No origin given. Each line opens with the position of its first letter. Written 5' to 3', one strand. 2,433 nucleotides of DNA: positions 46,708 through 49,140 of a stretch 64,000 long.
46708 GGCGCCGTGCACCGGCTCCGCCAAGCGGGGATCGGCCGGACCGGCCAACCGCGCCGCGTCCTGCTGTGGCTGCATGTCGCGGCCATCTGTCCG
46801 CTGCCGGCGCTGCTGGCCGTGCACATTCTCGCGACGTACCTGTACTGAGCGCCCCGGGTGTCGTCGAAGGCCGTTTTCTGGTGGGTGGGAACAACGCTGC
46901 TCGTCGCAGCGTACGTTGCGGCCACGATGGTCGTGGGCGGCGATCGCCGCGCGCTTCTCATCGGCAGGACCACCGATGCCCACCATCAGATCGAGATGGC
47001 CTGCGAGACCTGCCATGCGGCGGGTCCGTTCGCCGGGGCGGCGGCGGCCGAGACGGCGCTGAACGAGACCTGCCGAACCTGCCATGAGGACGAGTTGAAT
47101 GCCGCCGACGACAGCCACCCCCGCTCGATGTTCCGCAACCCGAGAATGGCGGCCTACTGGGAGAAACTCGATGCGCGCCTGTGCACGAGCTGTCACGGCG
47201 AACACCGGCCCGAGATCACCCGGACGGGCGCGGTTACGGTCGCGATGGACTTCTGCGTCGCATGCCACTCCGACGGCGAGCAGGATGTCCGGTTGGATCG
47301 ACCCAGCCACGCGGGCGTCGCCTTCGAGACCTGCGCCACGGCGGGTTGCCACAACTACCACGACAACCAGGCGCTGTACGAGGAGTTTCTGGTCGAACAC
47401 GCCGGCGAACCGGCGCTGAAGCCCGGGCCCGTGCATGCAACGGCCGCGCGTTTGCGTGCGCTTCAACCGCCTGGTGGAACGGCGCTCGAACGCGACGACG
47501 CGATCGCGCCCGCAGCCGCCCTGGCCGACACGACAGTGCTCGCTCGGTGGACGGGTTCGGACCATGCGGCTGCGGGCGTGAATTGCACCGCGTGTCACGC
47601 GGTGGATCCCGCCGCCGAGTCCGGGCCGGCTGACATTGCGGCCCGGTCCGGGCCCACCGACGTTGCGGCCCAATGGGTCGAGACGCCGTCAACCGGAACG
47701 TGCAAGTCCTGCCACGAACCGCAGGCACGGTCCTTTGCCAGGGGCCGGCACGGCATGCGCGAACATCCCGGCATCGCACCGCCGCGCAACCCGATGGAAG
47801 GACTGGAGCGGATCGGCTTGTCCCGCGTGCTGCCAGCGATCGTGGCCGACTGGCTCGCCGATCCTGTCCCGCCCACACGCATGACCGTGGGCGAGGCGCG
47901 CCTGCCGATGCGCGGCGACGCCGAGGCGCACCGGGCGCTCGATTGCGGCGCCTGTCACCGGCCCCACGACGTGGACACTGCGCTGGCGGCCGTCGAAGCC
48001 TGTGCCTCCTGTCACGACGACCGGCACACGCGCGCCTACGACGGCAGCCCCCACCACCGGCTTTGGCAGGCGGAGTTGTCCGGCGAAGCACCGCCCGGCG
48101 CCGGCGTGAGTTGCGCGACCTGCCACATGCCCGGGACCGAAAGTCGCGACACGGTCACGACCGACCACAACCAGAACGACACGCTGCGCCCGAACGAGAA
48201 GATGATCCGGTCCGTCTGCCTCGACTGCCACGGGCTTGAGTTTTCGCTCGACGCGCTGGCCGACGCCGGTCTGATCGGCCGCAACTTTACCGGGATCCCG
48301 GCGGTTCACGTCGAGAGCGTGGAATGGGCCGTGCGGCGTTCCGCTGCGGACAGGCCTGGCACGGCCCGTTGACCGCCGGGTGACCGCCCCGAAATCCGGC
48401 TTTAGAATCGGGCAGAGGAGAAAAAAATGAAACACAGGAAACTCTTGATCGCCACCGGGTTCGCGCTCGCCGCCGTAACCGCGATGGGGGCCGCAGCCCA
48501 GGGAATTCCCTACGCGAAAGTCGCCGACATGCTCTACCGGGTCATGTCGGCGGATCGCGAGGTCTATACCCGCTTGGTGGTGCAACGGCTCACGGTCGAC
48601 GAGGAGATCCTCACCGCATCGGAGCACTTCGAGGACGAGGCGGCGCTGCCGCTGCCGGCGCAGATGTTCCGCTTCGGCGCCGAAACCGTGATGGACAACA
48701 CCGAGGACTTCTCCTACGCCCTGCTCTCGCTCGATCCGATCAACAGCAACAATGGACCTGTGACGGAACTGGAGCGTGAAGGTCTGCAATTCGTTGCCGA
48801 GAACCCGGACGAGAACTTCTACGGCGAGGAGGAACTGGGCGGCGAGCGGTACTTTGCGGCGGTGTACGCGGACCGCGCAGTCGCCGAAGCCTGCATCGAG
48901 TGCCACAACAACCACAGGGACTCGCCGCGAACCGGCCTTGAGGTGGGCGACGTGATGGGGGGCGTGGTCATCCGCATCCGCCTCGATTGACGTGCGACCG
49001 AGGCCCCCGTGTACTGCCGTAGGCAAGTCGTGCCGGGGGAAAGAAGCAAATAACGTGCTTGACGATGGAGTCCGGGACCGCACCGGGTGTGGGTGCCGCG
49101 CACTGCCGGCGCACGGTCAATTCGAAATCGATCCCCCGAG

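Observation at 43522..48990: ICE-borne five-gene module: two OM beta-barrels, a four-His membrane protein, an 11-haem cytochrome c and a mono-haem protein (possible novel trans-envelope electron conduit)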

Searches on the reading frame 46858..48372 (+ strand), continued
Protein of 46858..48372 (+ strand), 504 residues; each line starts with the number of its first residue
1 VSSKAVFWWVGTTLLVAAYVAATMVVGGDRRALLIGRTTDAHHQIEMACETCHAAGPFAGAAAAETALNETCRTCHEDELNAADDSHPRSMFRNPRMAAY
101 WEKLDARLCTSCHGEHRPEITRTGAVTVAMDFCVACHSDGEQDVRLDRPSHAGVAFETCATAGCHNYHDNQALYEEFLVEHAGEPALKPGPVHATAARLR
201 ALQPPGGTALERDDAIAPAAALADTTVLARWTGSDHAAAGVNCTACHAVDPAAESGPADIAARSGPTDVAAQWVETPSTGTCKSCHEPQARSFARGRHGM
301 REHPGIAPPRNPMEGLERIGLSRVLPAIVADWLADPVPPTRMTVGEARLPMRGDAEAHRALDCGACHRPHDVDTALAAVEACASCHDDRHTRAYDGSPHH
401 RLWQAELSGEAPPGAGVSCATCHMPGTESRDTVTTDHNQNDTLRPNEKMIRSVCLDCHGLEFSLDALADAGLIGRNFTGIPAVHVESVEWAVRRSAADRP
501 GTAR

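Call 34: fold_search(model_id=the predicted structure, library=pdb)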
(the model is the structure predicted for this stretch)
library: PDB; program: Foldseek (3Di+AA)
matches with E <= 10: 2; with E <= 0.001: 0
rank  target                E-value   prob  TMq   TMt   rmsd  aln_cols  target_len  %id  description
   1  3bng                  7.1e+00  0.09  0.05  0.06   4.1        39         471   31  W. succinogenes NrfA Y218F (released 2008-02-26)
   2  1bp2                  7.5e+00  0.02  0.06  0.17  12.5       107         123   12  STRUCTURE OF BOVINE PANCREATIC PHOSPHOLIPASE A2 AT 1.7 ANGSTROMS RESOLUTION (released 1981-05-21)

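Call 35: search_solved_structures(query=A2, max_evalue=1, show_alignments=3)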
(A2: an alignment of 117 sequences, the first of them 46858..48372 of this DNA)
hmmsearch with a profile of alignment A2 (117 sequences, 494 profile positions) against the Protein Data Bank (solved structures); distinct sequences matched with E-value up to 1: 28.
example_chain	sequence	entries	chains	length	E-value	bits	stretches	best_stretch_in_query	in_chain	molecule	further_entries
2zo5_A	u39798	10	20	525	3.3e-09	39.1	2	238-300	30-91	Eight-heme nitrite reductase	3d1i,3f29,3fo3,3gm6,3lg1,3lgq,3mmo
2ot4_A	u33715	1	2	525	3.3e-09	39.1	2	238-300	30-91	Eight-heme nitrite reductase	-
4q0t_A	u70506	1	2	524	3.4e-09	39.1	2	238-300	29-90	Eight-heme nitrite reductase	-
3owm_A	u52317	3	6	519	5.8e-09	38.3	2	398-464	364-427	Eight-heme nitrite reductase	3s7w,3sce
3uu9_A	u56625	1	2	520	5.8e-09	38.3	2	398-464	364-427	Eight-heme nitrite reductase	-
3rkh_A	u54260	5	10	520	5.8e-09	38.3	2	398-464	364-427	Eight-heme nitrite reductase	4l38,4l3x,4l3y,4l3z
4q4u_A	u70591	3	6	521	5.9e-09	38.3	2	398-464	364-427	Eight-heme nitrite reductase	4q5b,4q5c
8rv0_Y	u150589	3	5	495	1.3e-07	33.8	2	227-280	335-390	Octaheme cytochrome c nitrite reductase | Octaheme nitrite c cytochrome c reductase | Octaheme nitrite reductase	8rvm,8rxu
2j7a_A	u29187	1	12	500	2.2e-07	33.1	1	223-288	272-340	CYTOCHROME C NITRITE REDUCTASE NRFA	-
2vr0_A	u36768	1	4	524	2.3e-07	33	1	223-288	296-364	CYTOCHROME C NITRITE REDUCTASE, CATALYTIC SUBUNIT NFRA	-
1oah_A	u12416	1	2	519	1.3e-06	30.6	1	229-288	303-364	CYTOCHROME C NITRITE REDUCTASE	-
3sxq_A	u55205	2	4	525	5.8e-05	25.1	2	399-449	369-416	Eight-heme nitrite reductase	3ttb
6r2q_A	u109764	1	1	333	0.00019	23.4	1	230-283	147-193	Cystathionine beta-synthase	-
1qdb_A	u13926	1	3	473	0.00026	22.9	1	228-280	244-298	CYTOCHROME C NITRITE REDUCTASE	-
4wjy_A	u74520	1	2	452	0.0037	19.1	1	224-282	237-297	Cytochrome c-552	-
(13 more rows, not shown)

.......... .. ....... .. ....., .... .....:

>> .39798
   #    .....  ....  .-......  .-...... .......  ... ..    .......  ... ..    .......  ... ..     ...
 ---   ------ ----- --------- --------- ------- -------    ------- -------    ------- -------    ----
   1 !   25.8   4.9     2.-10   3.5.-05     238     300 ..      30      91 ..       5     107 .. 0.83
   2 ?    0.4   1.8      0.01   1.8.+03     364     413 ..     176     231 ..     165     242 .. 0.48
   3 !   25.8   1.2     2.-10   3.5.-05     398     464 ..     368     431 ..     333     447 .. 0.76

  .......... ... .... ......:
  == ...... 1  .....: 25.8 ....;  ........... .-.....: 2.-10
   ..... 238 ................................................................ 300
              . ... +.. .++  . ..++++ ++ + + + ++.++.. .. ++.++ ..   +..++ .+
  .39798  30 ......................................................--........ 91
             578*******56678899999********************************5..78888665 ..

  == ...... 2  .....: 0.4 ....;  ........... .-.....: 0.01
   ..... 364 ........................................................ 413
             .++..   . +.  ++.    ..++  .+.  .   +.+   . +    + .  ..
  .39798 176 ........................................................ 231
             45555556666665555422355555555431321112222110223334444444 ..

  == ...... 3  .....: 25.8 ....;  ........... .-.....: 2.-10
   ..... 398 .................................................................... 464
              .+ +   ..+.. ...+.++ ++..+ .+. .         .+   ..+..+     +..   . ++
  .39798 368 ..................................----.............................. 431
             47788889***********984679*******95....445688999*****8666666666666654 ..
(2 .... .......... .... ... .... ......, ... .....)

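Call 61: find_encoding_contigs(protein=P0005, flank=8000, max_places=1)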
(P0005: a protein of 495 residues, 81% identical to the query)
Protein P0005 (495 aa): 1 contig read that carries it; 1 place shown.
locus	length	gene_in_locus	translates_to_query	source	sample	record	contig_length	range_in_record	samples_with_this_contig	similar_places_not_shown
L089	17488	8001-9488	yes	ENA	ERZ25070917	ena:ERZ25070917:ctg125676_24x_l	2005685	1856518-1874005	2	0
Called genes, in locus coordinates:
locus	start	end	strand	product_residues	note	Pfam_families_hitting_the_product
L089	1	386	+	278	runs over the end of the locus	-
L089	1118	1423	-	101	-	PF13560:HTH_31, PF01381:HTH_3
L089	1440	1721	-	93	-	PF05015:HigB-like_toxin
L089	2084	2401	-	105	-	PF01381:HTH_3 (weak)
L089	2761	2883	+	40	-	-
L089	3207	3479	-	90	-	PF04471:Mrr_cat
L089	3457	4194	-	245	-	PF14338:Mrr_N, PF04471:Mrr_cat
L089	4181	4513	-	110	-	PF01381:HTH_3 (weak)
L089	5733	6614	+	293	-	PF13505:OMP_b-brl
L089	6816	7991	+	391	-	PF05719:GPP34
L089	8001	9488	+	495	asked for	PF02085:Cytochrom_CIII (faint), PF02335:Cytochrom_C552 (faint), PF09699:Paired_CXXCH_1 (faint), PF14522:Cytochrome_C7 (faint), PF14537:Cytochrom_c3_2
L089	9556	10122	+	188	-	PF11845:Tll0287-like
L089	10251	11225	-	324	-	-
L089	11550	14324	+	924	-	PF07715:Plug, PF00593:TonB_dep_Rec_b-barrel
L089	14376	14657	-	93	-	PF09313:TehB-like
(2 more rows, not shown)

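Call 62: find_encoding_contigs(protein=P0016, flank=8000, max_places=1)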
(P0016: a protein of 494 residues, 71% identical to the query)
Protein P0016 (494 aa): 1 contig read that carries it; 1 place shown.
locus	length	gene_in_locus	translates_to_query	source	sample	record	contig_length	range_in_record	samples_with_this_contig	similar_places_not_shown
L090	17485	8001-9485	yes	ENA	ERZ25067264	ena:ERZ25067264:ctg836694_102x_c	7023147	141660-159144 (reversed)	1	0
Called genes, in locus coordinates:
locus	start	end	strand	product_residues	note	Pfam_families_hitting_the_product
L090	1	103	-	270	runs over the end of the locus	PF09818:ABC_ATPase (faint), PF00005:ABC_tran, PF13304:AAA_21 (faint)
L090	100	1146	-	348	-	PF09084:NMT1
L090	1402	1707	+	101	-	PF12844:HTH_19 (weak), PF13560:HTH_31, PF01381:HTH_3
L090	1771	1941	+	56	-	-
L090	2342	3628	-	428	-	PF06808:DctM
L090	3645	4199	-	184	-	PF04290:DctQ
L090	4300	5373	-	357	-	PF03480:DctP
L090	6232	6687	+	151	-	PF13808:DDE_Tnp_1_assoc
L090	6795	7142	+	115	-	-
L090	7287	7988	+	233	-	-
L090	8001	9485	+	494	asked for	PF02335:Cytochrom_C552 (faint), PF09699:Paired_CXXCH_1 (faint), PF14522:Cytochrome_C7 (faint), PF14537:Cytochrom_c3_2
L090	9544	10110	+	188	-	PF11845:Tll0287-like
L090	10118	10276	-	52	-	PF03597:FixS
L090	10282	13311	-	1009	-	PF12156:ATPase-cat_bd, PF00403:HMA, PF00122:E1-E2_ATPase, PF00702:Hydrolase, PF08282:Hydrolase_3 (faint)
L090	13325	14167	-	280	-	PF13020:NOV_C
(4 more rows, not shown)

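Call 63: find_encoding_contigs(protein=P0085, flank=8000, max_places=1)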
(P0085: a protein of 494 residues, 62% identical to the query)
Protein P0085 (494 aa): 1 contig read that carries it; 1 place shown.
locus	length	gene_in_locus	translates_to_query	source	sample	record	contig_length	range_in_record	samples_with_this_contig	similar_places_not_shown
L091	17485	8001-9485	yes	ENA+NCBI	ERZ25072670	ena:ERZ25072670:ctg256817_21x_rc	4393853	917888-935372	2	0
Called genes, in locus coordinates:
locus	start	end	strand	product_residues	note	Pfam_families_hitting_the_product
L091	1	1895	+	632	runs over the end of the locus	PF02518:HATPase_c, PF00204:DNA_gyraseB, PF01751:Toprim, PF00986:DNA_gyraseB_C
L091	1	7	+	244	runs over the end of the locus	PF00149:Metallophos, PF12850:Metallophos_2 (weak)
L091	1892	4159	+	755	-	PF00521:DNA_topoisoIV, PF03989:DNA_gyraseA_C (faint)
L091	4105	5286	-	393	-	-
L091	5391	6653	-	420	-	PF00743:FMO-like, PF00890:FAD_binding_2 (weak), PF01266:DAO (weak), PF01593:Amino_oxidase (weak), PF07992:Pyr_redox_2, PF13450:NAD_binding_8, PF13738:Pyr_redox_3 (weak), PF00743:FMO-like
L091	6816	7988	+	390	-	PF05719:GPP34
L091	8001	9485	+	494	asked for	PF09699:Paired_CXXCH_1 (faint), PF14522:Cytochrome_C7 (faint), PF14537:Cytochrom_c3_2 (weak)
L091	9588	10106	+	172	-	PF11845:Tll0287-like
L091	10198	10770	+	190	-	PF08207:EFP_N, PF01132:EFP, PF09285:Elong-fact-P_C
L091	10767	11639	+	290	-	PF00152:tRNA-synt_2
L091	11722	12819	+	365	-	-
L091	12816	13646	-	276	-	PF27523:PSD (weak), PF02666:PS_Dcarbxylase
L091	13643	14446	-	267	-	PF00581:Rhodanese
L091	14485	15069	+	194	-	PF00929:RNase_T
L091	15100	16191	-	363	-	PF08331:QueG_DUF1730, PF13237:Fer4_10 (faint), PF13484:Fer4_16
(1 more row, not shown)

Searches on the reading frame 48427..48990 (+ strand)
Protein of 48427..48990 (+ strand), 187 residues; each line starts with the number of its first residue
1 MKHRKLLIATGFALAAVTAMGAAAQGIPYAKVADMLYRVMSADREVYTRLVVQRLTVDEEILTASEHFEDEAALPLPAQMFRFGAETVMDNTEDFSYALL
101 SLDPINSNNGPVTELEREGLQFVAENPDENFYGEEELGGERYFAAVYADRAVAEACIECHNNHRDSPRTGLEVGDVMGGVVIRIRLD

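Call 3: search_protein_families(library=pfam, proteins=[window:48427-48990:+], max_evalue=0.1)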
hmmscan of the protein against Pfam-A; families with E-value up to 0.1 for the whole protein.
window:48427-48990:+ (187 aa): 1 family
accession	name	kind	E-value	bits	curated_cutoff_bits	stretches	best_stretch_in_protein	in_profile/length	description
PF11845.13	Tll0287-like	-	2e-18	67.6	24.1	1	33-184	12-143/144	Tll0287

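Call 4: search_protein_families(library=ncbifam, proteins=[window:48427-48990:+], max_evalue=0.1)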
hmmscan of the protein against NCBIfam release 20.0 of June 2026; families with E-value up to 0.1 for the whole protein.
window:48427-48990:+ (187 aa): 0 families
